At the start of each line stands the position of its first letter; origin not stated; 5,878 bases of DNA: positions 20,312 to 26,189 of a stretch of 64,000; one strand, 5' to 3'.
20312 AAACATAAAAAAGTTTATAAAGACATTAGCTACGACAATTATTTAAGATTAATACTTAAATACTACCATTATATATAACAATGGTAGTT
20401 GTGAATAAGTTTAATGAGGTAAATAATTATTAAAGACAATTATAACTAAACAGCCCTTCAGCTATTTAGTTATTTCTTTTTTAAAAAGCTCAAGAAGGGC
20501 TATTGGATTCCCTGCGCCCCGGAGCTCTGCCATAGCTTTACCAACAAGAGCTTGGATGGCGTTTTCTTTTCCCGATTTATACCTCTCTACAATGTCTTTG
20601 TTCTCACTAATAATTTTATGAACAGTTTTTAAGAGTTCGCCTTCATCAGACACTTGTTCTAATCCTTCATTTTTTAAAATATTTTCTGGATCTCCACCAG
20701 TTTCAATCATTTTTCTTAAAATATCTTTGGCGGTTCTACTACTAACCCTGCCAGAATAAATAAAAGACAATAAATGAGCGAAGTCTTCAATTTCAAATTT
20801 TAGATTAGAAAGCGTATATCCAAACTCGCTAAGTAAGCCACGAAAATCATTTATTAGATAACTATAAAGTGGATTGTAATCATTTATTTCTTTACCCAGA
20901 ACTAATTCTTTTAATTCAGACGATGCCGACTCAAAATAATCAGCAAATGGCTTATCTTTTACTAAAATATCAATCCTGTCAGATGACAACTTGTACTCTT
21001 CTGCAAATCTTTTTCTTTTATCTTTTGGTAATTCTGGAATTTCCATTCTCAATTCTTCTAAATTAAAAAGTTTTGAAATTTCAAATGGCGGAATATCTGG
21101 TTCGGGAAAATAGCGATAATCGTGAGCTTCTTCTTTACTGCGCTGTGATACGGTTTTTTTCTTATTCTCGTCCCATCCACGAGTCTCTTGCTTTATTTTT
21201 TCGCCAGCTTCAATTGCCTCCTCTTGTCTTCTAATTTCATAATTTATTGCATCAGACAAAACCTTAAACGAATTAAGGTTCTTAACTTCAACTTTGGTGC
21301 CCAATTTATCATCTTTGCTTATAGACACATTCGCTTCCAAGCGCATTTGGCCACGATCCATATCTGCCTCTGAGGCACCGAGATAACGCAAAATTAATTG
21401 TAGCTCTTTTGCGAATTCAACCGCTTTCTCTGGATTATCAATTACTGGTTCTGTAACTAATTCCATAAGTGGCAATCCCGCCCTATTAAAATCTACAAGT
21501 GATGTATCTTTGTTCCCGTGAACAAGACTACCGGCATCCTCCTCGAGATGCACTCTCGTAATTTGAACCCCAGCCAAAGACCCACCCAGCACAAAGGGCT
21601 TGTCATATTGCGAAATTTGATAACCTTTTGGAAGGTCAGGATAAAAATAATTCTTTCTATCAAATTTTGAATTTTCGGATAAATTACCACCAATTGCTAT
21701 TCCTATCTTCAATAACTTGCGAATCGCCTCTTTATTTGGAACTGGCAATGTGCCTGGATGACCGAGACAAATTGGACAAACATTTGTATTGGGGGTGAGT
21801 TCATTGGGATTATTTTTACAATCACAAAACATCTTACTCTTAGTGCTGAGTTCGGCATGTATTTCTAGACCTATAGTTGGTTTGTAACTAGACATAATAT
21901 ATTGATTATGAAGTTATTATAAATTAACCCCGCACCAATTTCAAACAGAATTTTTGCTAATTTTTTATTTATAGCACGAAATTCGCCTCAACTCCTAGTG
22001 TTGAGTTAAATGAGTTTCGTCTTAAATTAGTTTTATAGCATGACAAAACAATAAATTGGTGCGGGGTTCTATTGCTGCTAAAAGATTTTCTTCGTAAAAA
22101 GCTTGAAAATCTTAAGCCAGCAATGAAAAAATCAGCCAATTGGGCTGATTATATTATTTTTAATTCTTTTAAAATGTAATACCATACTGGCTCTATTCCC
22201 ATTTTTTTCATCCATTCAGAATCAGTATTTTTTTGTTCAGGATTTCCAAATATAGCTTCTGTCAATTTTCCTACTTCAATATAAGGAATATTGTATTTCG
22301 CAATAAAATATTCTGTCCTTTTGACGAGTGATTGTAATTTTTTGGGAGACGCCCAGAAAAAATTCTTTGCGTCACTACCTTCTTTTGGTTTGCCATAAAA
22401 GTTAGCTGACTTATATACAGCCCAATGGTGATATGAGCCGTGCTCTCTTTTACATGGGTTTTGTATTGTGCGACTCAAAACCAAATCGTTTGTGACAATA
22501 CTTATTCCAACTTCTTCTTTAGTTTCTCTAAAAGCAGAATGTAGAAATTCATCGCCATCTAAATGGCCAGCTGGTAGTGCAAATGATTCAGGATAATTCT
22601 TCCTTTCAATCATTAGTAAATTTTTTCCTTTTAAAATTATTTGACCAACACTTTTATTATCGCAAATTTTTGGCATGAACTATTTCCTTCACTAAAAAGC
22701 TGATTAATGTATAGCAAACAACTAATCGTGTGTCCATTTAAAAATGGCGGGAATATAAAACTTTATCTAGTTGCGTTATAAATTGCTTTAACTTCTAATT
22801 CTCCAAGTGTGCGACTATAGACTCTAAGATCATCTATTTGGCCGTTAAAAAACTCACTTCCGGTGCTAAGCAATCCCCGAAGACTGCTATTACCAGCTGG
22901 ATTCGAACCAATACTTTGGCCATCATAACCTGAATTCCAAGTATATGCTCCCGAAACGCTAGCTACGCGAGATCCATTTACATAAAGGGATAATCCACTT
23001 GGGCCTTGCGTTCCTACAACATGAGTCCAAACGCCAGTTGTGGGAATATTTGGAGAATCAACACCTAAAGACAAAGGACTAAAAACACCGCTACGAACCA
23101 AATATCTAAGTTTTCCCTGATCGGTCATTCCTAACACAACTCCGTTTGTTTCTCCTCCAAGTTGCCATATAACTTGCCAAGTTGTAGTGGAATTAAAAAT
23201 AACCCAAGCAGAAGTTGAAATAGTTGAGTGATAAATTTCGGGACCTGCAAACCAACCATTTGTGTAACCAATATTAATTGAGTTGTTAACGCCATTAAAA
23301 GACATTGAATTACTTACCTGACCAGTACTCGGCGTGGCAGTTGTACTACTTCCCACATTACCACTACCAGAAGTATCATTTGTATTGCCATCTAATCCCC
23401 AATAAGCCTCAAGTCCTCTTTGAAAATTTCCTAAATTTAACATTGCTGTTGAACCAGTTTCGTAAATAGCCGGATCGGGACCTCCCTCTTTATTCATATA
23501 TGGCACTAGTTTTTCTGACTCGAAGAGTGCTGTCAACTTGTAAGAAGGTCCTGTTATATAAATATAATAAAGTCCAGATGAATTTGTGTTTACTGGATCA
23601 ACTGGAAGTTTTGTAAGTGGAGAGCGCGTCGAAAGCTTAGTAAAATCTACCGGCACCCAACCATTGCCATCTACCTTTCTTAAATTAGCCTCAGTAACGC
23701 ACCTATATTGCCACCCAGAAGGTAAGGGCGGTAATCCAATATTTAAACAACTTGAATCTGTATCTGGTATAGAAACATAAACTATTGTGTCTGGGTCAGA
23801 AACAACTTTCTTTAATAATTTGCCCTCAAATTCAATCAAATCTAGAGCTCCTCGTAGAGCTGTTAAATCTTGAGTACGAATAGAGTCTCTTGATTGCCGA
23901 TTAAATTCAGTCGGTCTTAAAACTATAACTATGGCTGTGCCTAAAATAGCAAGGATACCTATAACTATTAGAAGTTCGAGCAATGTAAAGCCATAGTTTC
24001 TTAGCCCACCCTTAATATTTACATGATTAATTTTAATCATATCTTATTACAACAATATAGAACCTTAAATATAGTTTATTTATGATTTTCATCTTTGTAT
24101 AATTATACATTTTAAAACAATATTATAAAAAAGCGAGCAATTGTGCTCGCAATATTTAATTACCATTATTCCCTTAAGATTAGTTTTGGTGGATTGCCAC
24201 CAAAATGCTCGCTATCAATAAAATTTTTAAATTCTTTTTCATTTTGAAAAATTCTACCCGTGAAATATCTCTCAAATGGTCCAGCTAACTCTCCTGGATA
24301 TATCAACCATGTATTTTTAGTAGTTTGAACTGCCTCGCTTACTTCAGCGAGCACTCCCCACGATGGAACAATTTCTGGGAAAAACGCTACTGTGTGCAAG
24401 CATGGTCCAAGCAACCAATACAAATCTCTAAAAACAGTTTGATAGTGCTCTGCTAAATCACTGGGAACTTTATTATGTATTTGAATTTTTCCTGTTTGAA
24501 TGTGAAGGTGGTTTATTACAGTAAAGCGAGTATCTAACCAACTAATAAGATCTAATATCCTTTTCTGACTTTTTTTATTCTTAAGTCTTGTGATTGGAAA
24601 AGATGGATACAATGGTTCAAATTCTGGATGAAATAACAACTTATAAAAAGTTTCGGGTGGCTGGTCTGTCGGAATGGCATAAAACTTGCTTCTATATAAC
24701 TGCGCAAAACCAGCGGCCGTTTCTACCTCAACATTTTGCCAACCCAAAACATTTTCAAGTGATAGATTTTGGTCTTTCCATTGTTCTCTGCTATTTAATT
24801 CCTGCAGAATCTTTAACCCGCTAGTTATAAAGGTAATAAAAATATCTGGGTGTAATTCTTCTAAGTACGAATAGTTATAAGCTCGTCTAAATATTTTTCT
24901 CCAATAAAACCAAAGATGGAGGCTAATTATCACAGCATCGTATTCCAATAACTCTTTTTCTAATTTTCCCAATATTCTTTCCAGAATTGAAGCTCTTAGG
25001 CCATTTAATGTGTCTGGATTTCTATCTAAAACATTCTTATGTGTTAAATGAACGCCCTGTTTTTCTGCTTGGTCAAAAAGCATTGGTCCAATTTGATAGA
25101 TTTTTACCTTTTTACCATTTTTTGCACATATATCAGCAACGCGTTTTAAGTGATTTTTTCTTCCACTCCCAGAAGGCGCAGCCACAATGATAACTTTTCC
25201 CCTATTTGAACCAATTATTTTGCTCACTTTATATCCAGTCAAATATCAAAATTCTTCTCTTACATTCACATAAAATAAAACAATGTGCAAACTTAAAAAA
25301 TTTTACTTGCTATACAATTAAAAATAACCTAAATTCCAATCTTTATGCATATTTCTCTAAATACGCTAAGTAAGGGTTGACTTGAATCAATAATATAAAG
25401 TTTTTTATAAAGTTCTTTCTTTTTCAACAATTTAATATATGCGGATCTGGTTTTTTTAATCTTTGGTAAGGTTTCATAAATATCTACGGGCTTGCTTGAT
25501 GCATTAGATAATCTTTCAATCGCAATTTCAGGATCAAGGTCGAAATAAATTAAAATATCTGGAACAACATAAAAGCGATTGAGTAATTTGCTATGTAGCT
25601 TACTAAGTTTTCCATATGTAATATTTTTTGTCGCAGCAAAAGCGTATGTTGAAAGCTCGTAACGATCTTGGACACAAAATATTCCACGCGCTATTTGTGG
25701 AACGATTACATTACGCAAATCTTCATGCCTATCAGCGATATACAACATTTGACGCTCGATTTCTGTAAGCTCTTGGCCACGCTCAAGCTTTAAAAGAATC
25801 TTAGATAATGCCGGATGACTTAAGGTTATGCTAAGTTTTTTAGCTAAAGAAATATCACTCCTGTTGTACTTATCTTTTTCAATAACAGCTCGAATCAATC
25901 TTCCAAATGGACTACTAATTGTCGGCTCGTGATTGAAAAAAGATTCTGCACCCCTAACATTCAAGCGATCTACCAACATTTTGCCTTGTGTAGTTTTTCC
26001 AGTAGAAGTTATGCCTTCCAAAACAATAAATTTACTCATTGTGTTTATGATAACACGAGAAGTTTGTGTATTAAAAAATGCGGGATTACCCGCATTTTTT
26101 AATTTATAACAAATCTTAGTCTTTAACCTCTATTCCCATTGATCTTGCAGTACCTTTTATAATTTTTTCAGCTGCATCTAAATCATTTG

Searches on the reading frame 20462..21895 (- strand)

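Call 13: search_protein_families(library=pfam, proteins=[window:20462-21895:-], max_evalue=0.00001)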
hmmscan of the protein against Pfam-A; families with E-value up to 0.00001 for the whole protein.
window:20462-21895:- (477 aa): 2 families
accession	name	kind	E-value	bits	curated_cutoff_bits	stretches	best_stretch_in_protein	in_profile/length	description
PF02934.20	GatB_N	-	1.6e-107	359.2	23.4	1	7-275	2-273/277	GatB/GatE catalytic domain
PF02637.23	GatB_Yqey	-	5.4e-35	120.9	27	1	335-475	8-148/148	GatB domain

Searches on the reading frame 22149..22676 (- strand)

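Call 48: search_protein_families(library=pfam, proteins=[window:22149-22676:-], max_evalue=0.001)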
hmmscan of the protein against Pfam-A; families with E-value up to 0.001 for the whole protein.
window:22149-22676:- (175 aa): 1 family
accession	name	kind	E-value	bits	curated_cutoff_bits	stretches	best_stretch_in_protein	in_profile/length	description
PF00293.34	NUDIX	-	8.9e-10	39.1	21.1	1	9-123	5-129/134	NUDIX domain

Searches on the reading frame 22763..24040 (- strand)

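Call 13: search_protein_families(library=pfam, proteins=[window:22763-24040:-], max_evalue=0.00001)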
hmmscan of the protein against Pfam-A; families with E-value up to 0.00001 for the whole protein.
window:22763-24040:- (425 aa): 2 families
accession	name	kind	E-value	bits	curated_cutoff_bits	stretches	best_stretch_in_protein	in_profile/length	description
PF13385.13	Laminin_G_3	-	6.4e-21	75.5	27.6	1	269-417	14-150/151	Concanavalin A-like lectin/glucanases superfamily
PF07963.17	N_methyl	-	3.6e-06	26.8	21.2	1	14-37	3-26/27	Prokaryotic N-terminal methylation motif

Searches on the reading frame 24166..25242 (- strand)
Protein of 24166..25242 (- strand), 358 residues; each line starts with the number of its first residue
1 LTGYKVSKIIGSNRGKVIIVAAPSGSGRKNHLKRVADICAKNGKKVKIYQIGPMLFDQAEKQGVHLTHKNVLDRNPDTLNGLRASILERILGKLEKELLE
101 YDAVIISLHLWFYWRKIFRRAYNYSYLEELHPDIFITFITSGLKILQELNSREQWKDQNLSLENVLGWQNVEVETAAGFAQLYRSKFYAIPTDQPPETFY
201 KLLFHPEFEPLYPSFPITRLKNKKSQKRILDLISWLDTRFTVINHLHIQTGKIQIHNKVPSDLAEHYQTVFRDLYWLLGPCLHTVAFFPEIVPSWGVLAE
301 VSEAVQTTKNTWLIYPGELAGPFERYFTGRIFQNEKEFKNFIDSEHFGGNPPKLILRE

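Call 48: search_protein_families(library=pfam, proteins=[window:24166-25242:-], max_evalue=0.001)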
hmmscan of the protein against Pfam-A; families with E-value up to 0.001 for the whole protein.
window:24166-25242:- (358 aa): 1 family
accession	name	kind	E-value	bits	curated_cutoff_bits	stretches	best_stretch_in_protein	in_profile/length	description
PF13207.12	AAA_17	-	0.00032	21.5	27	1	23-157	3-127/136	AAA domain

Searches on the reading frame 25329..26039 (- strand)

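Call 48: search_protein_families(library=pfam, proteins=[window:25329-26039:-], max_evalue=0.001)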
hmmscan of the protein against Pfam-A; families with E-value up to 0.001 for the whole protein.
window:25329-26039:- (236 aa): 2 families
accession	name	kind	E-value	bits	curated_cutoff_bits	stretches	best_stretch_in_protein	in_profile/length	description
PF02223.23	Thymidylate_kin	-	6.9e-30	104.5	27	1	7-230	1-185/185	Thymidylate kinase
PF01712.25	dNK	-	0.00019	21.7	27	0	5-181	1-144/203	Deoxynucleoside kinase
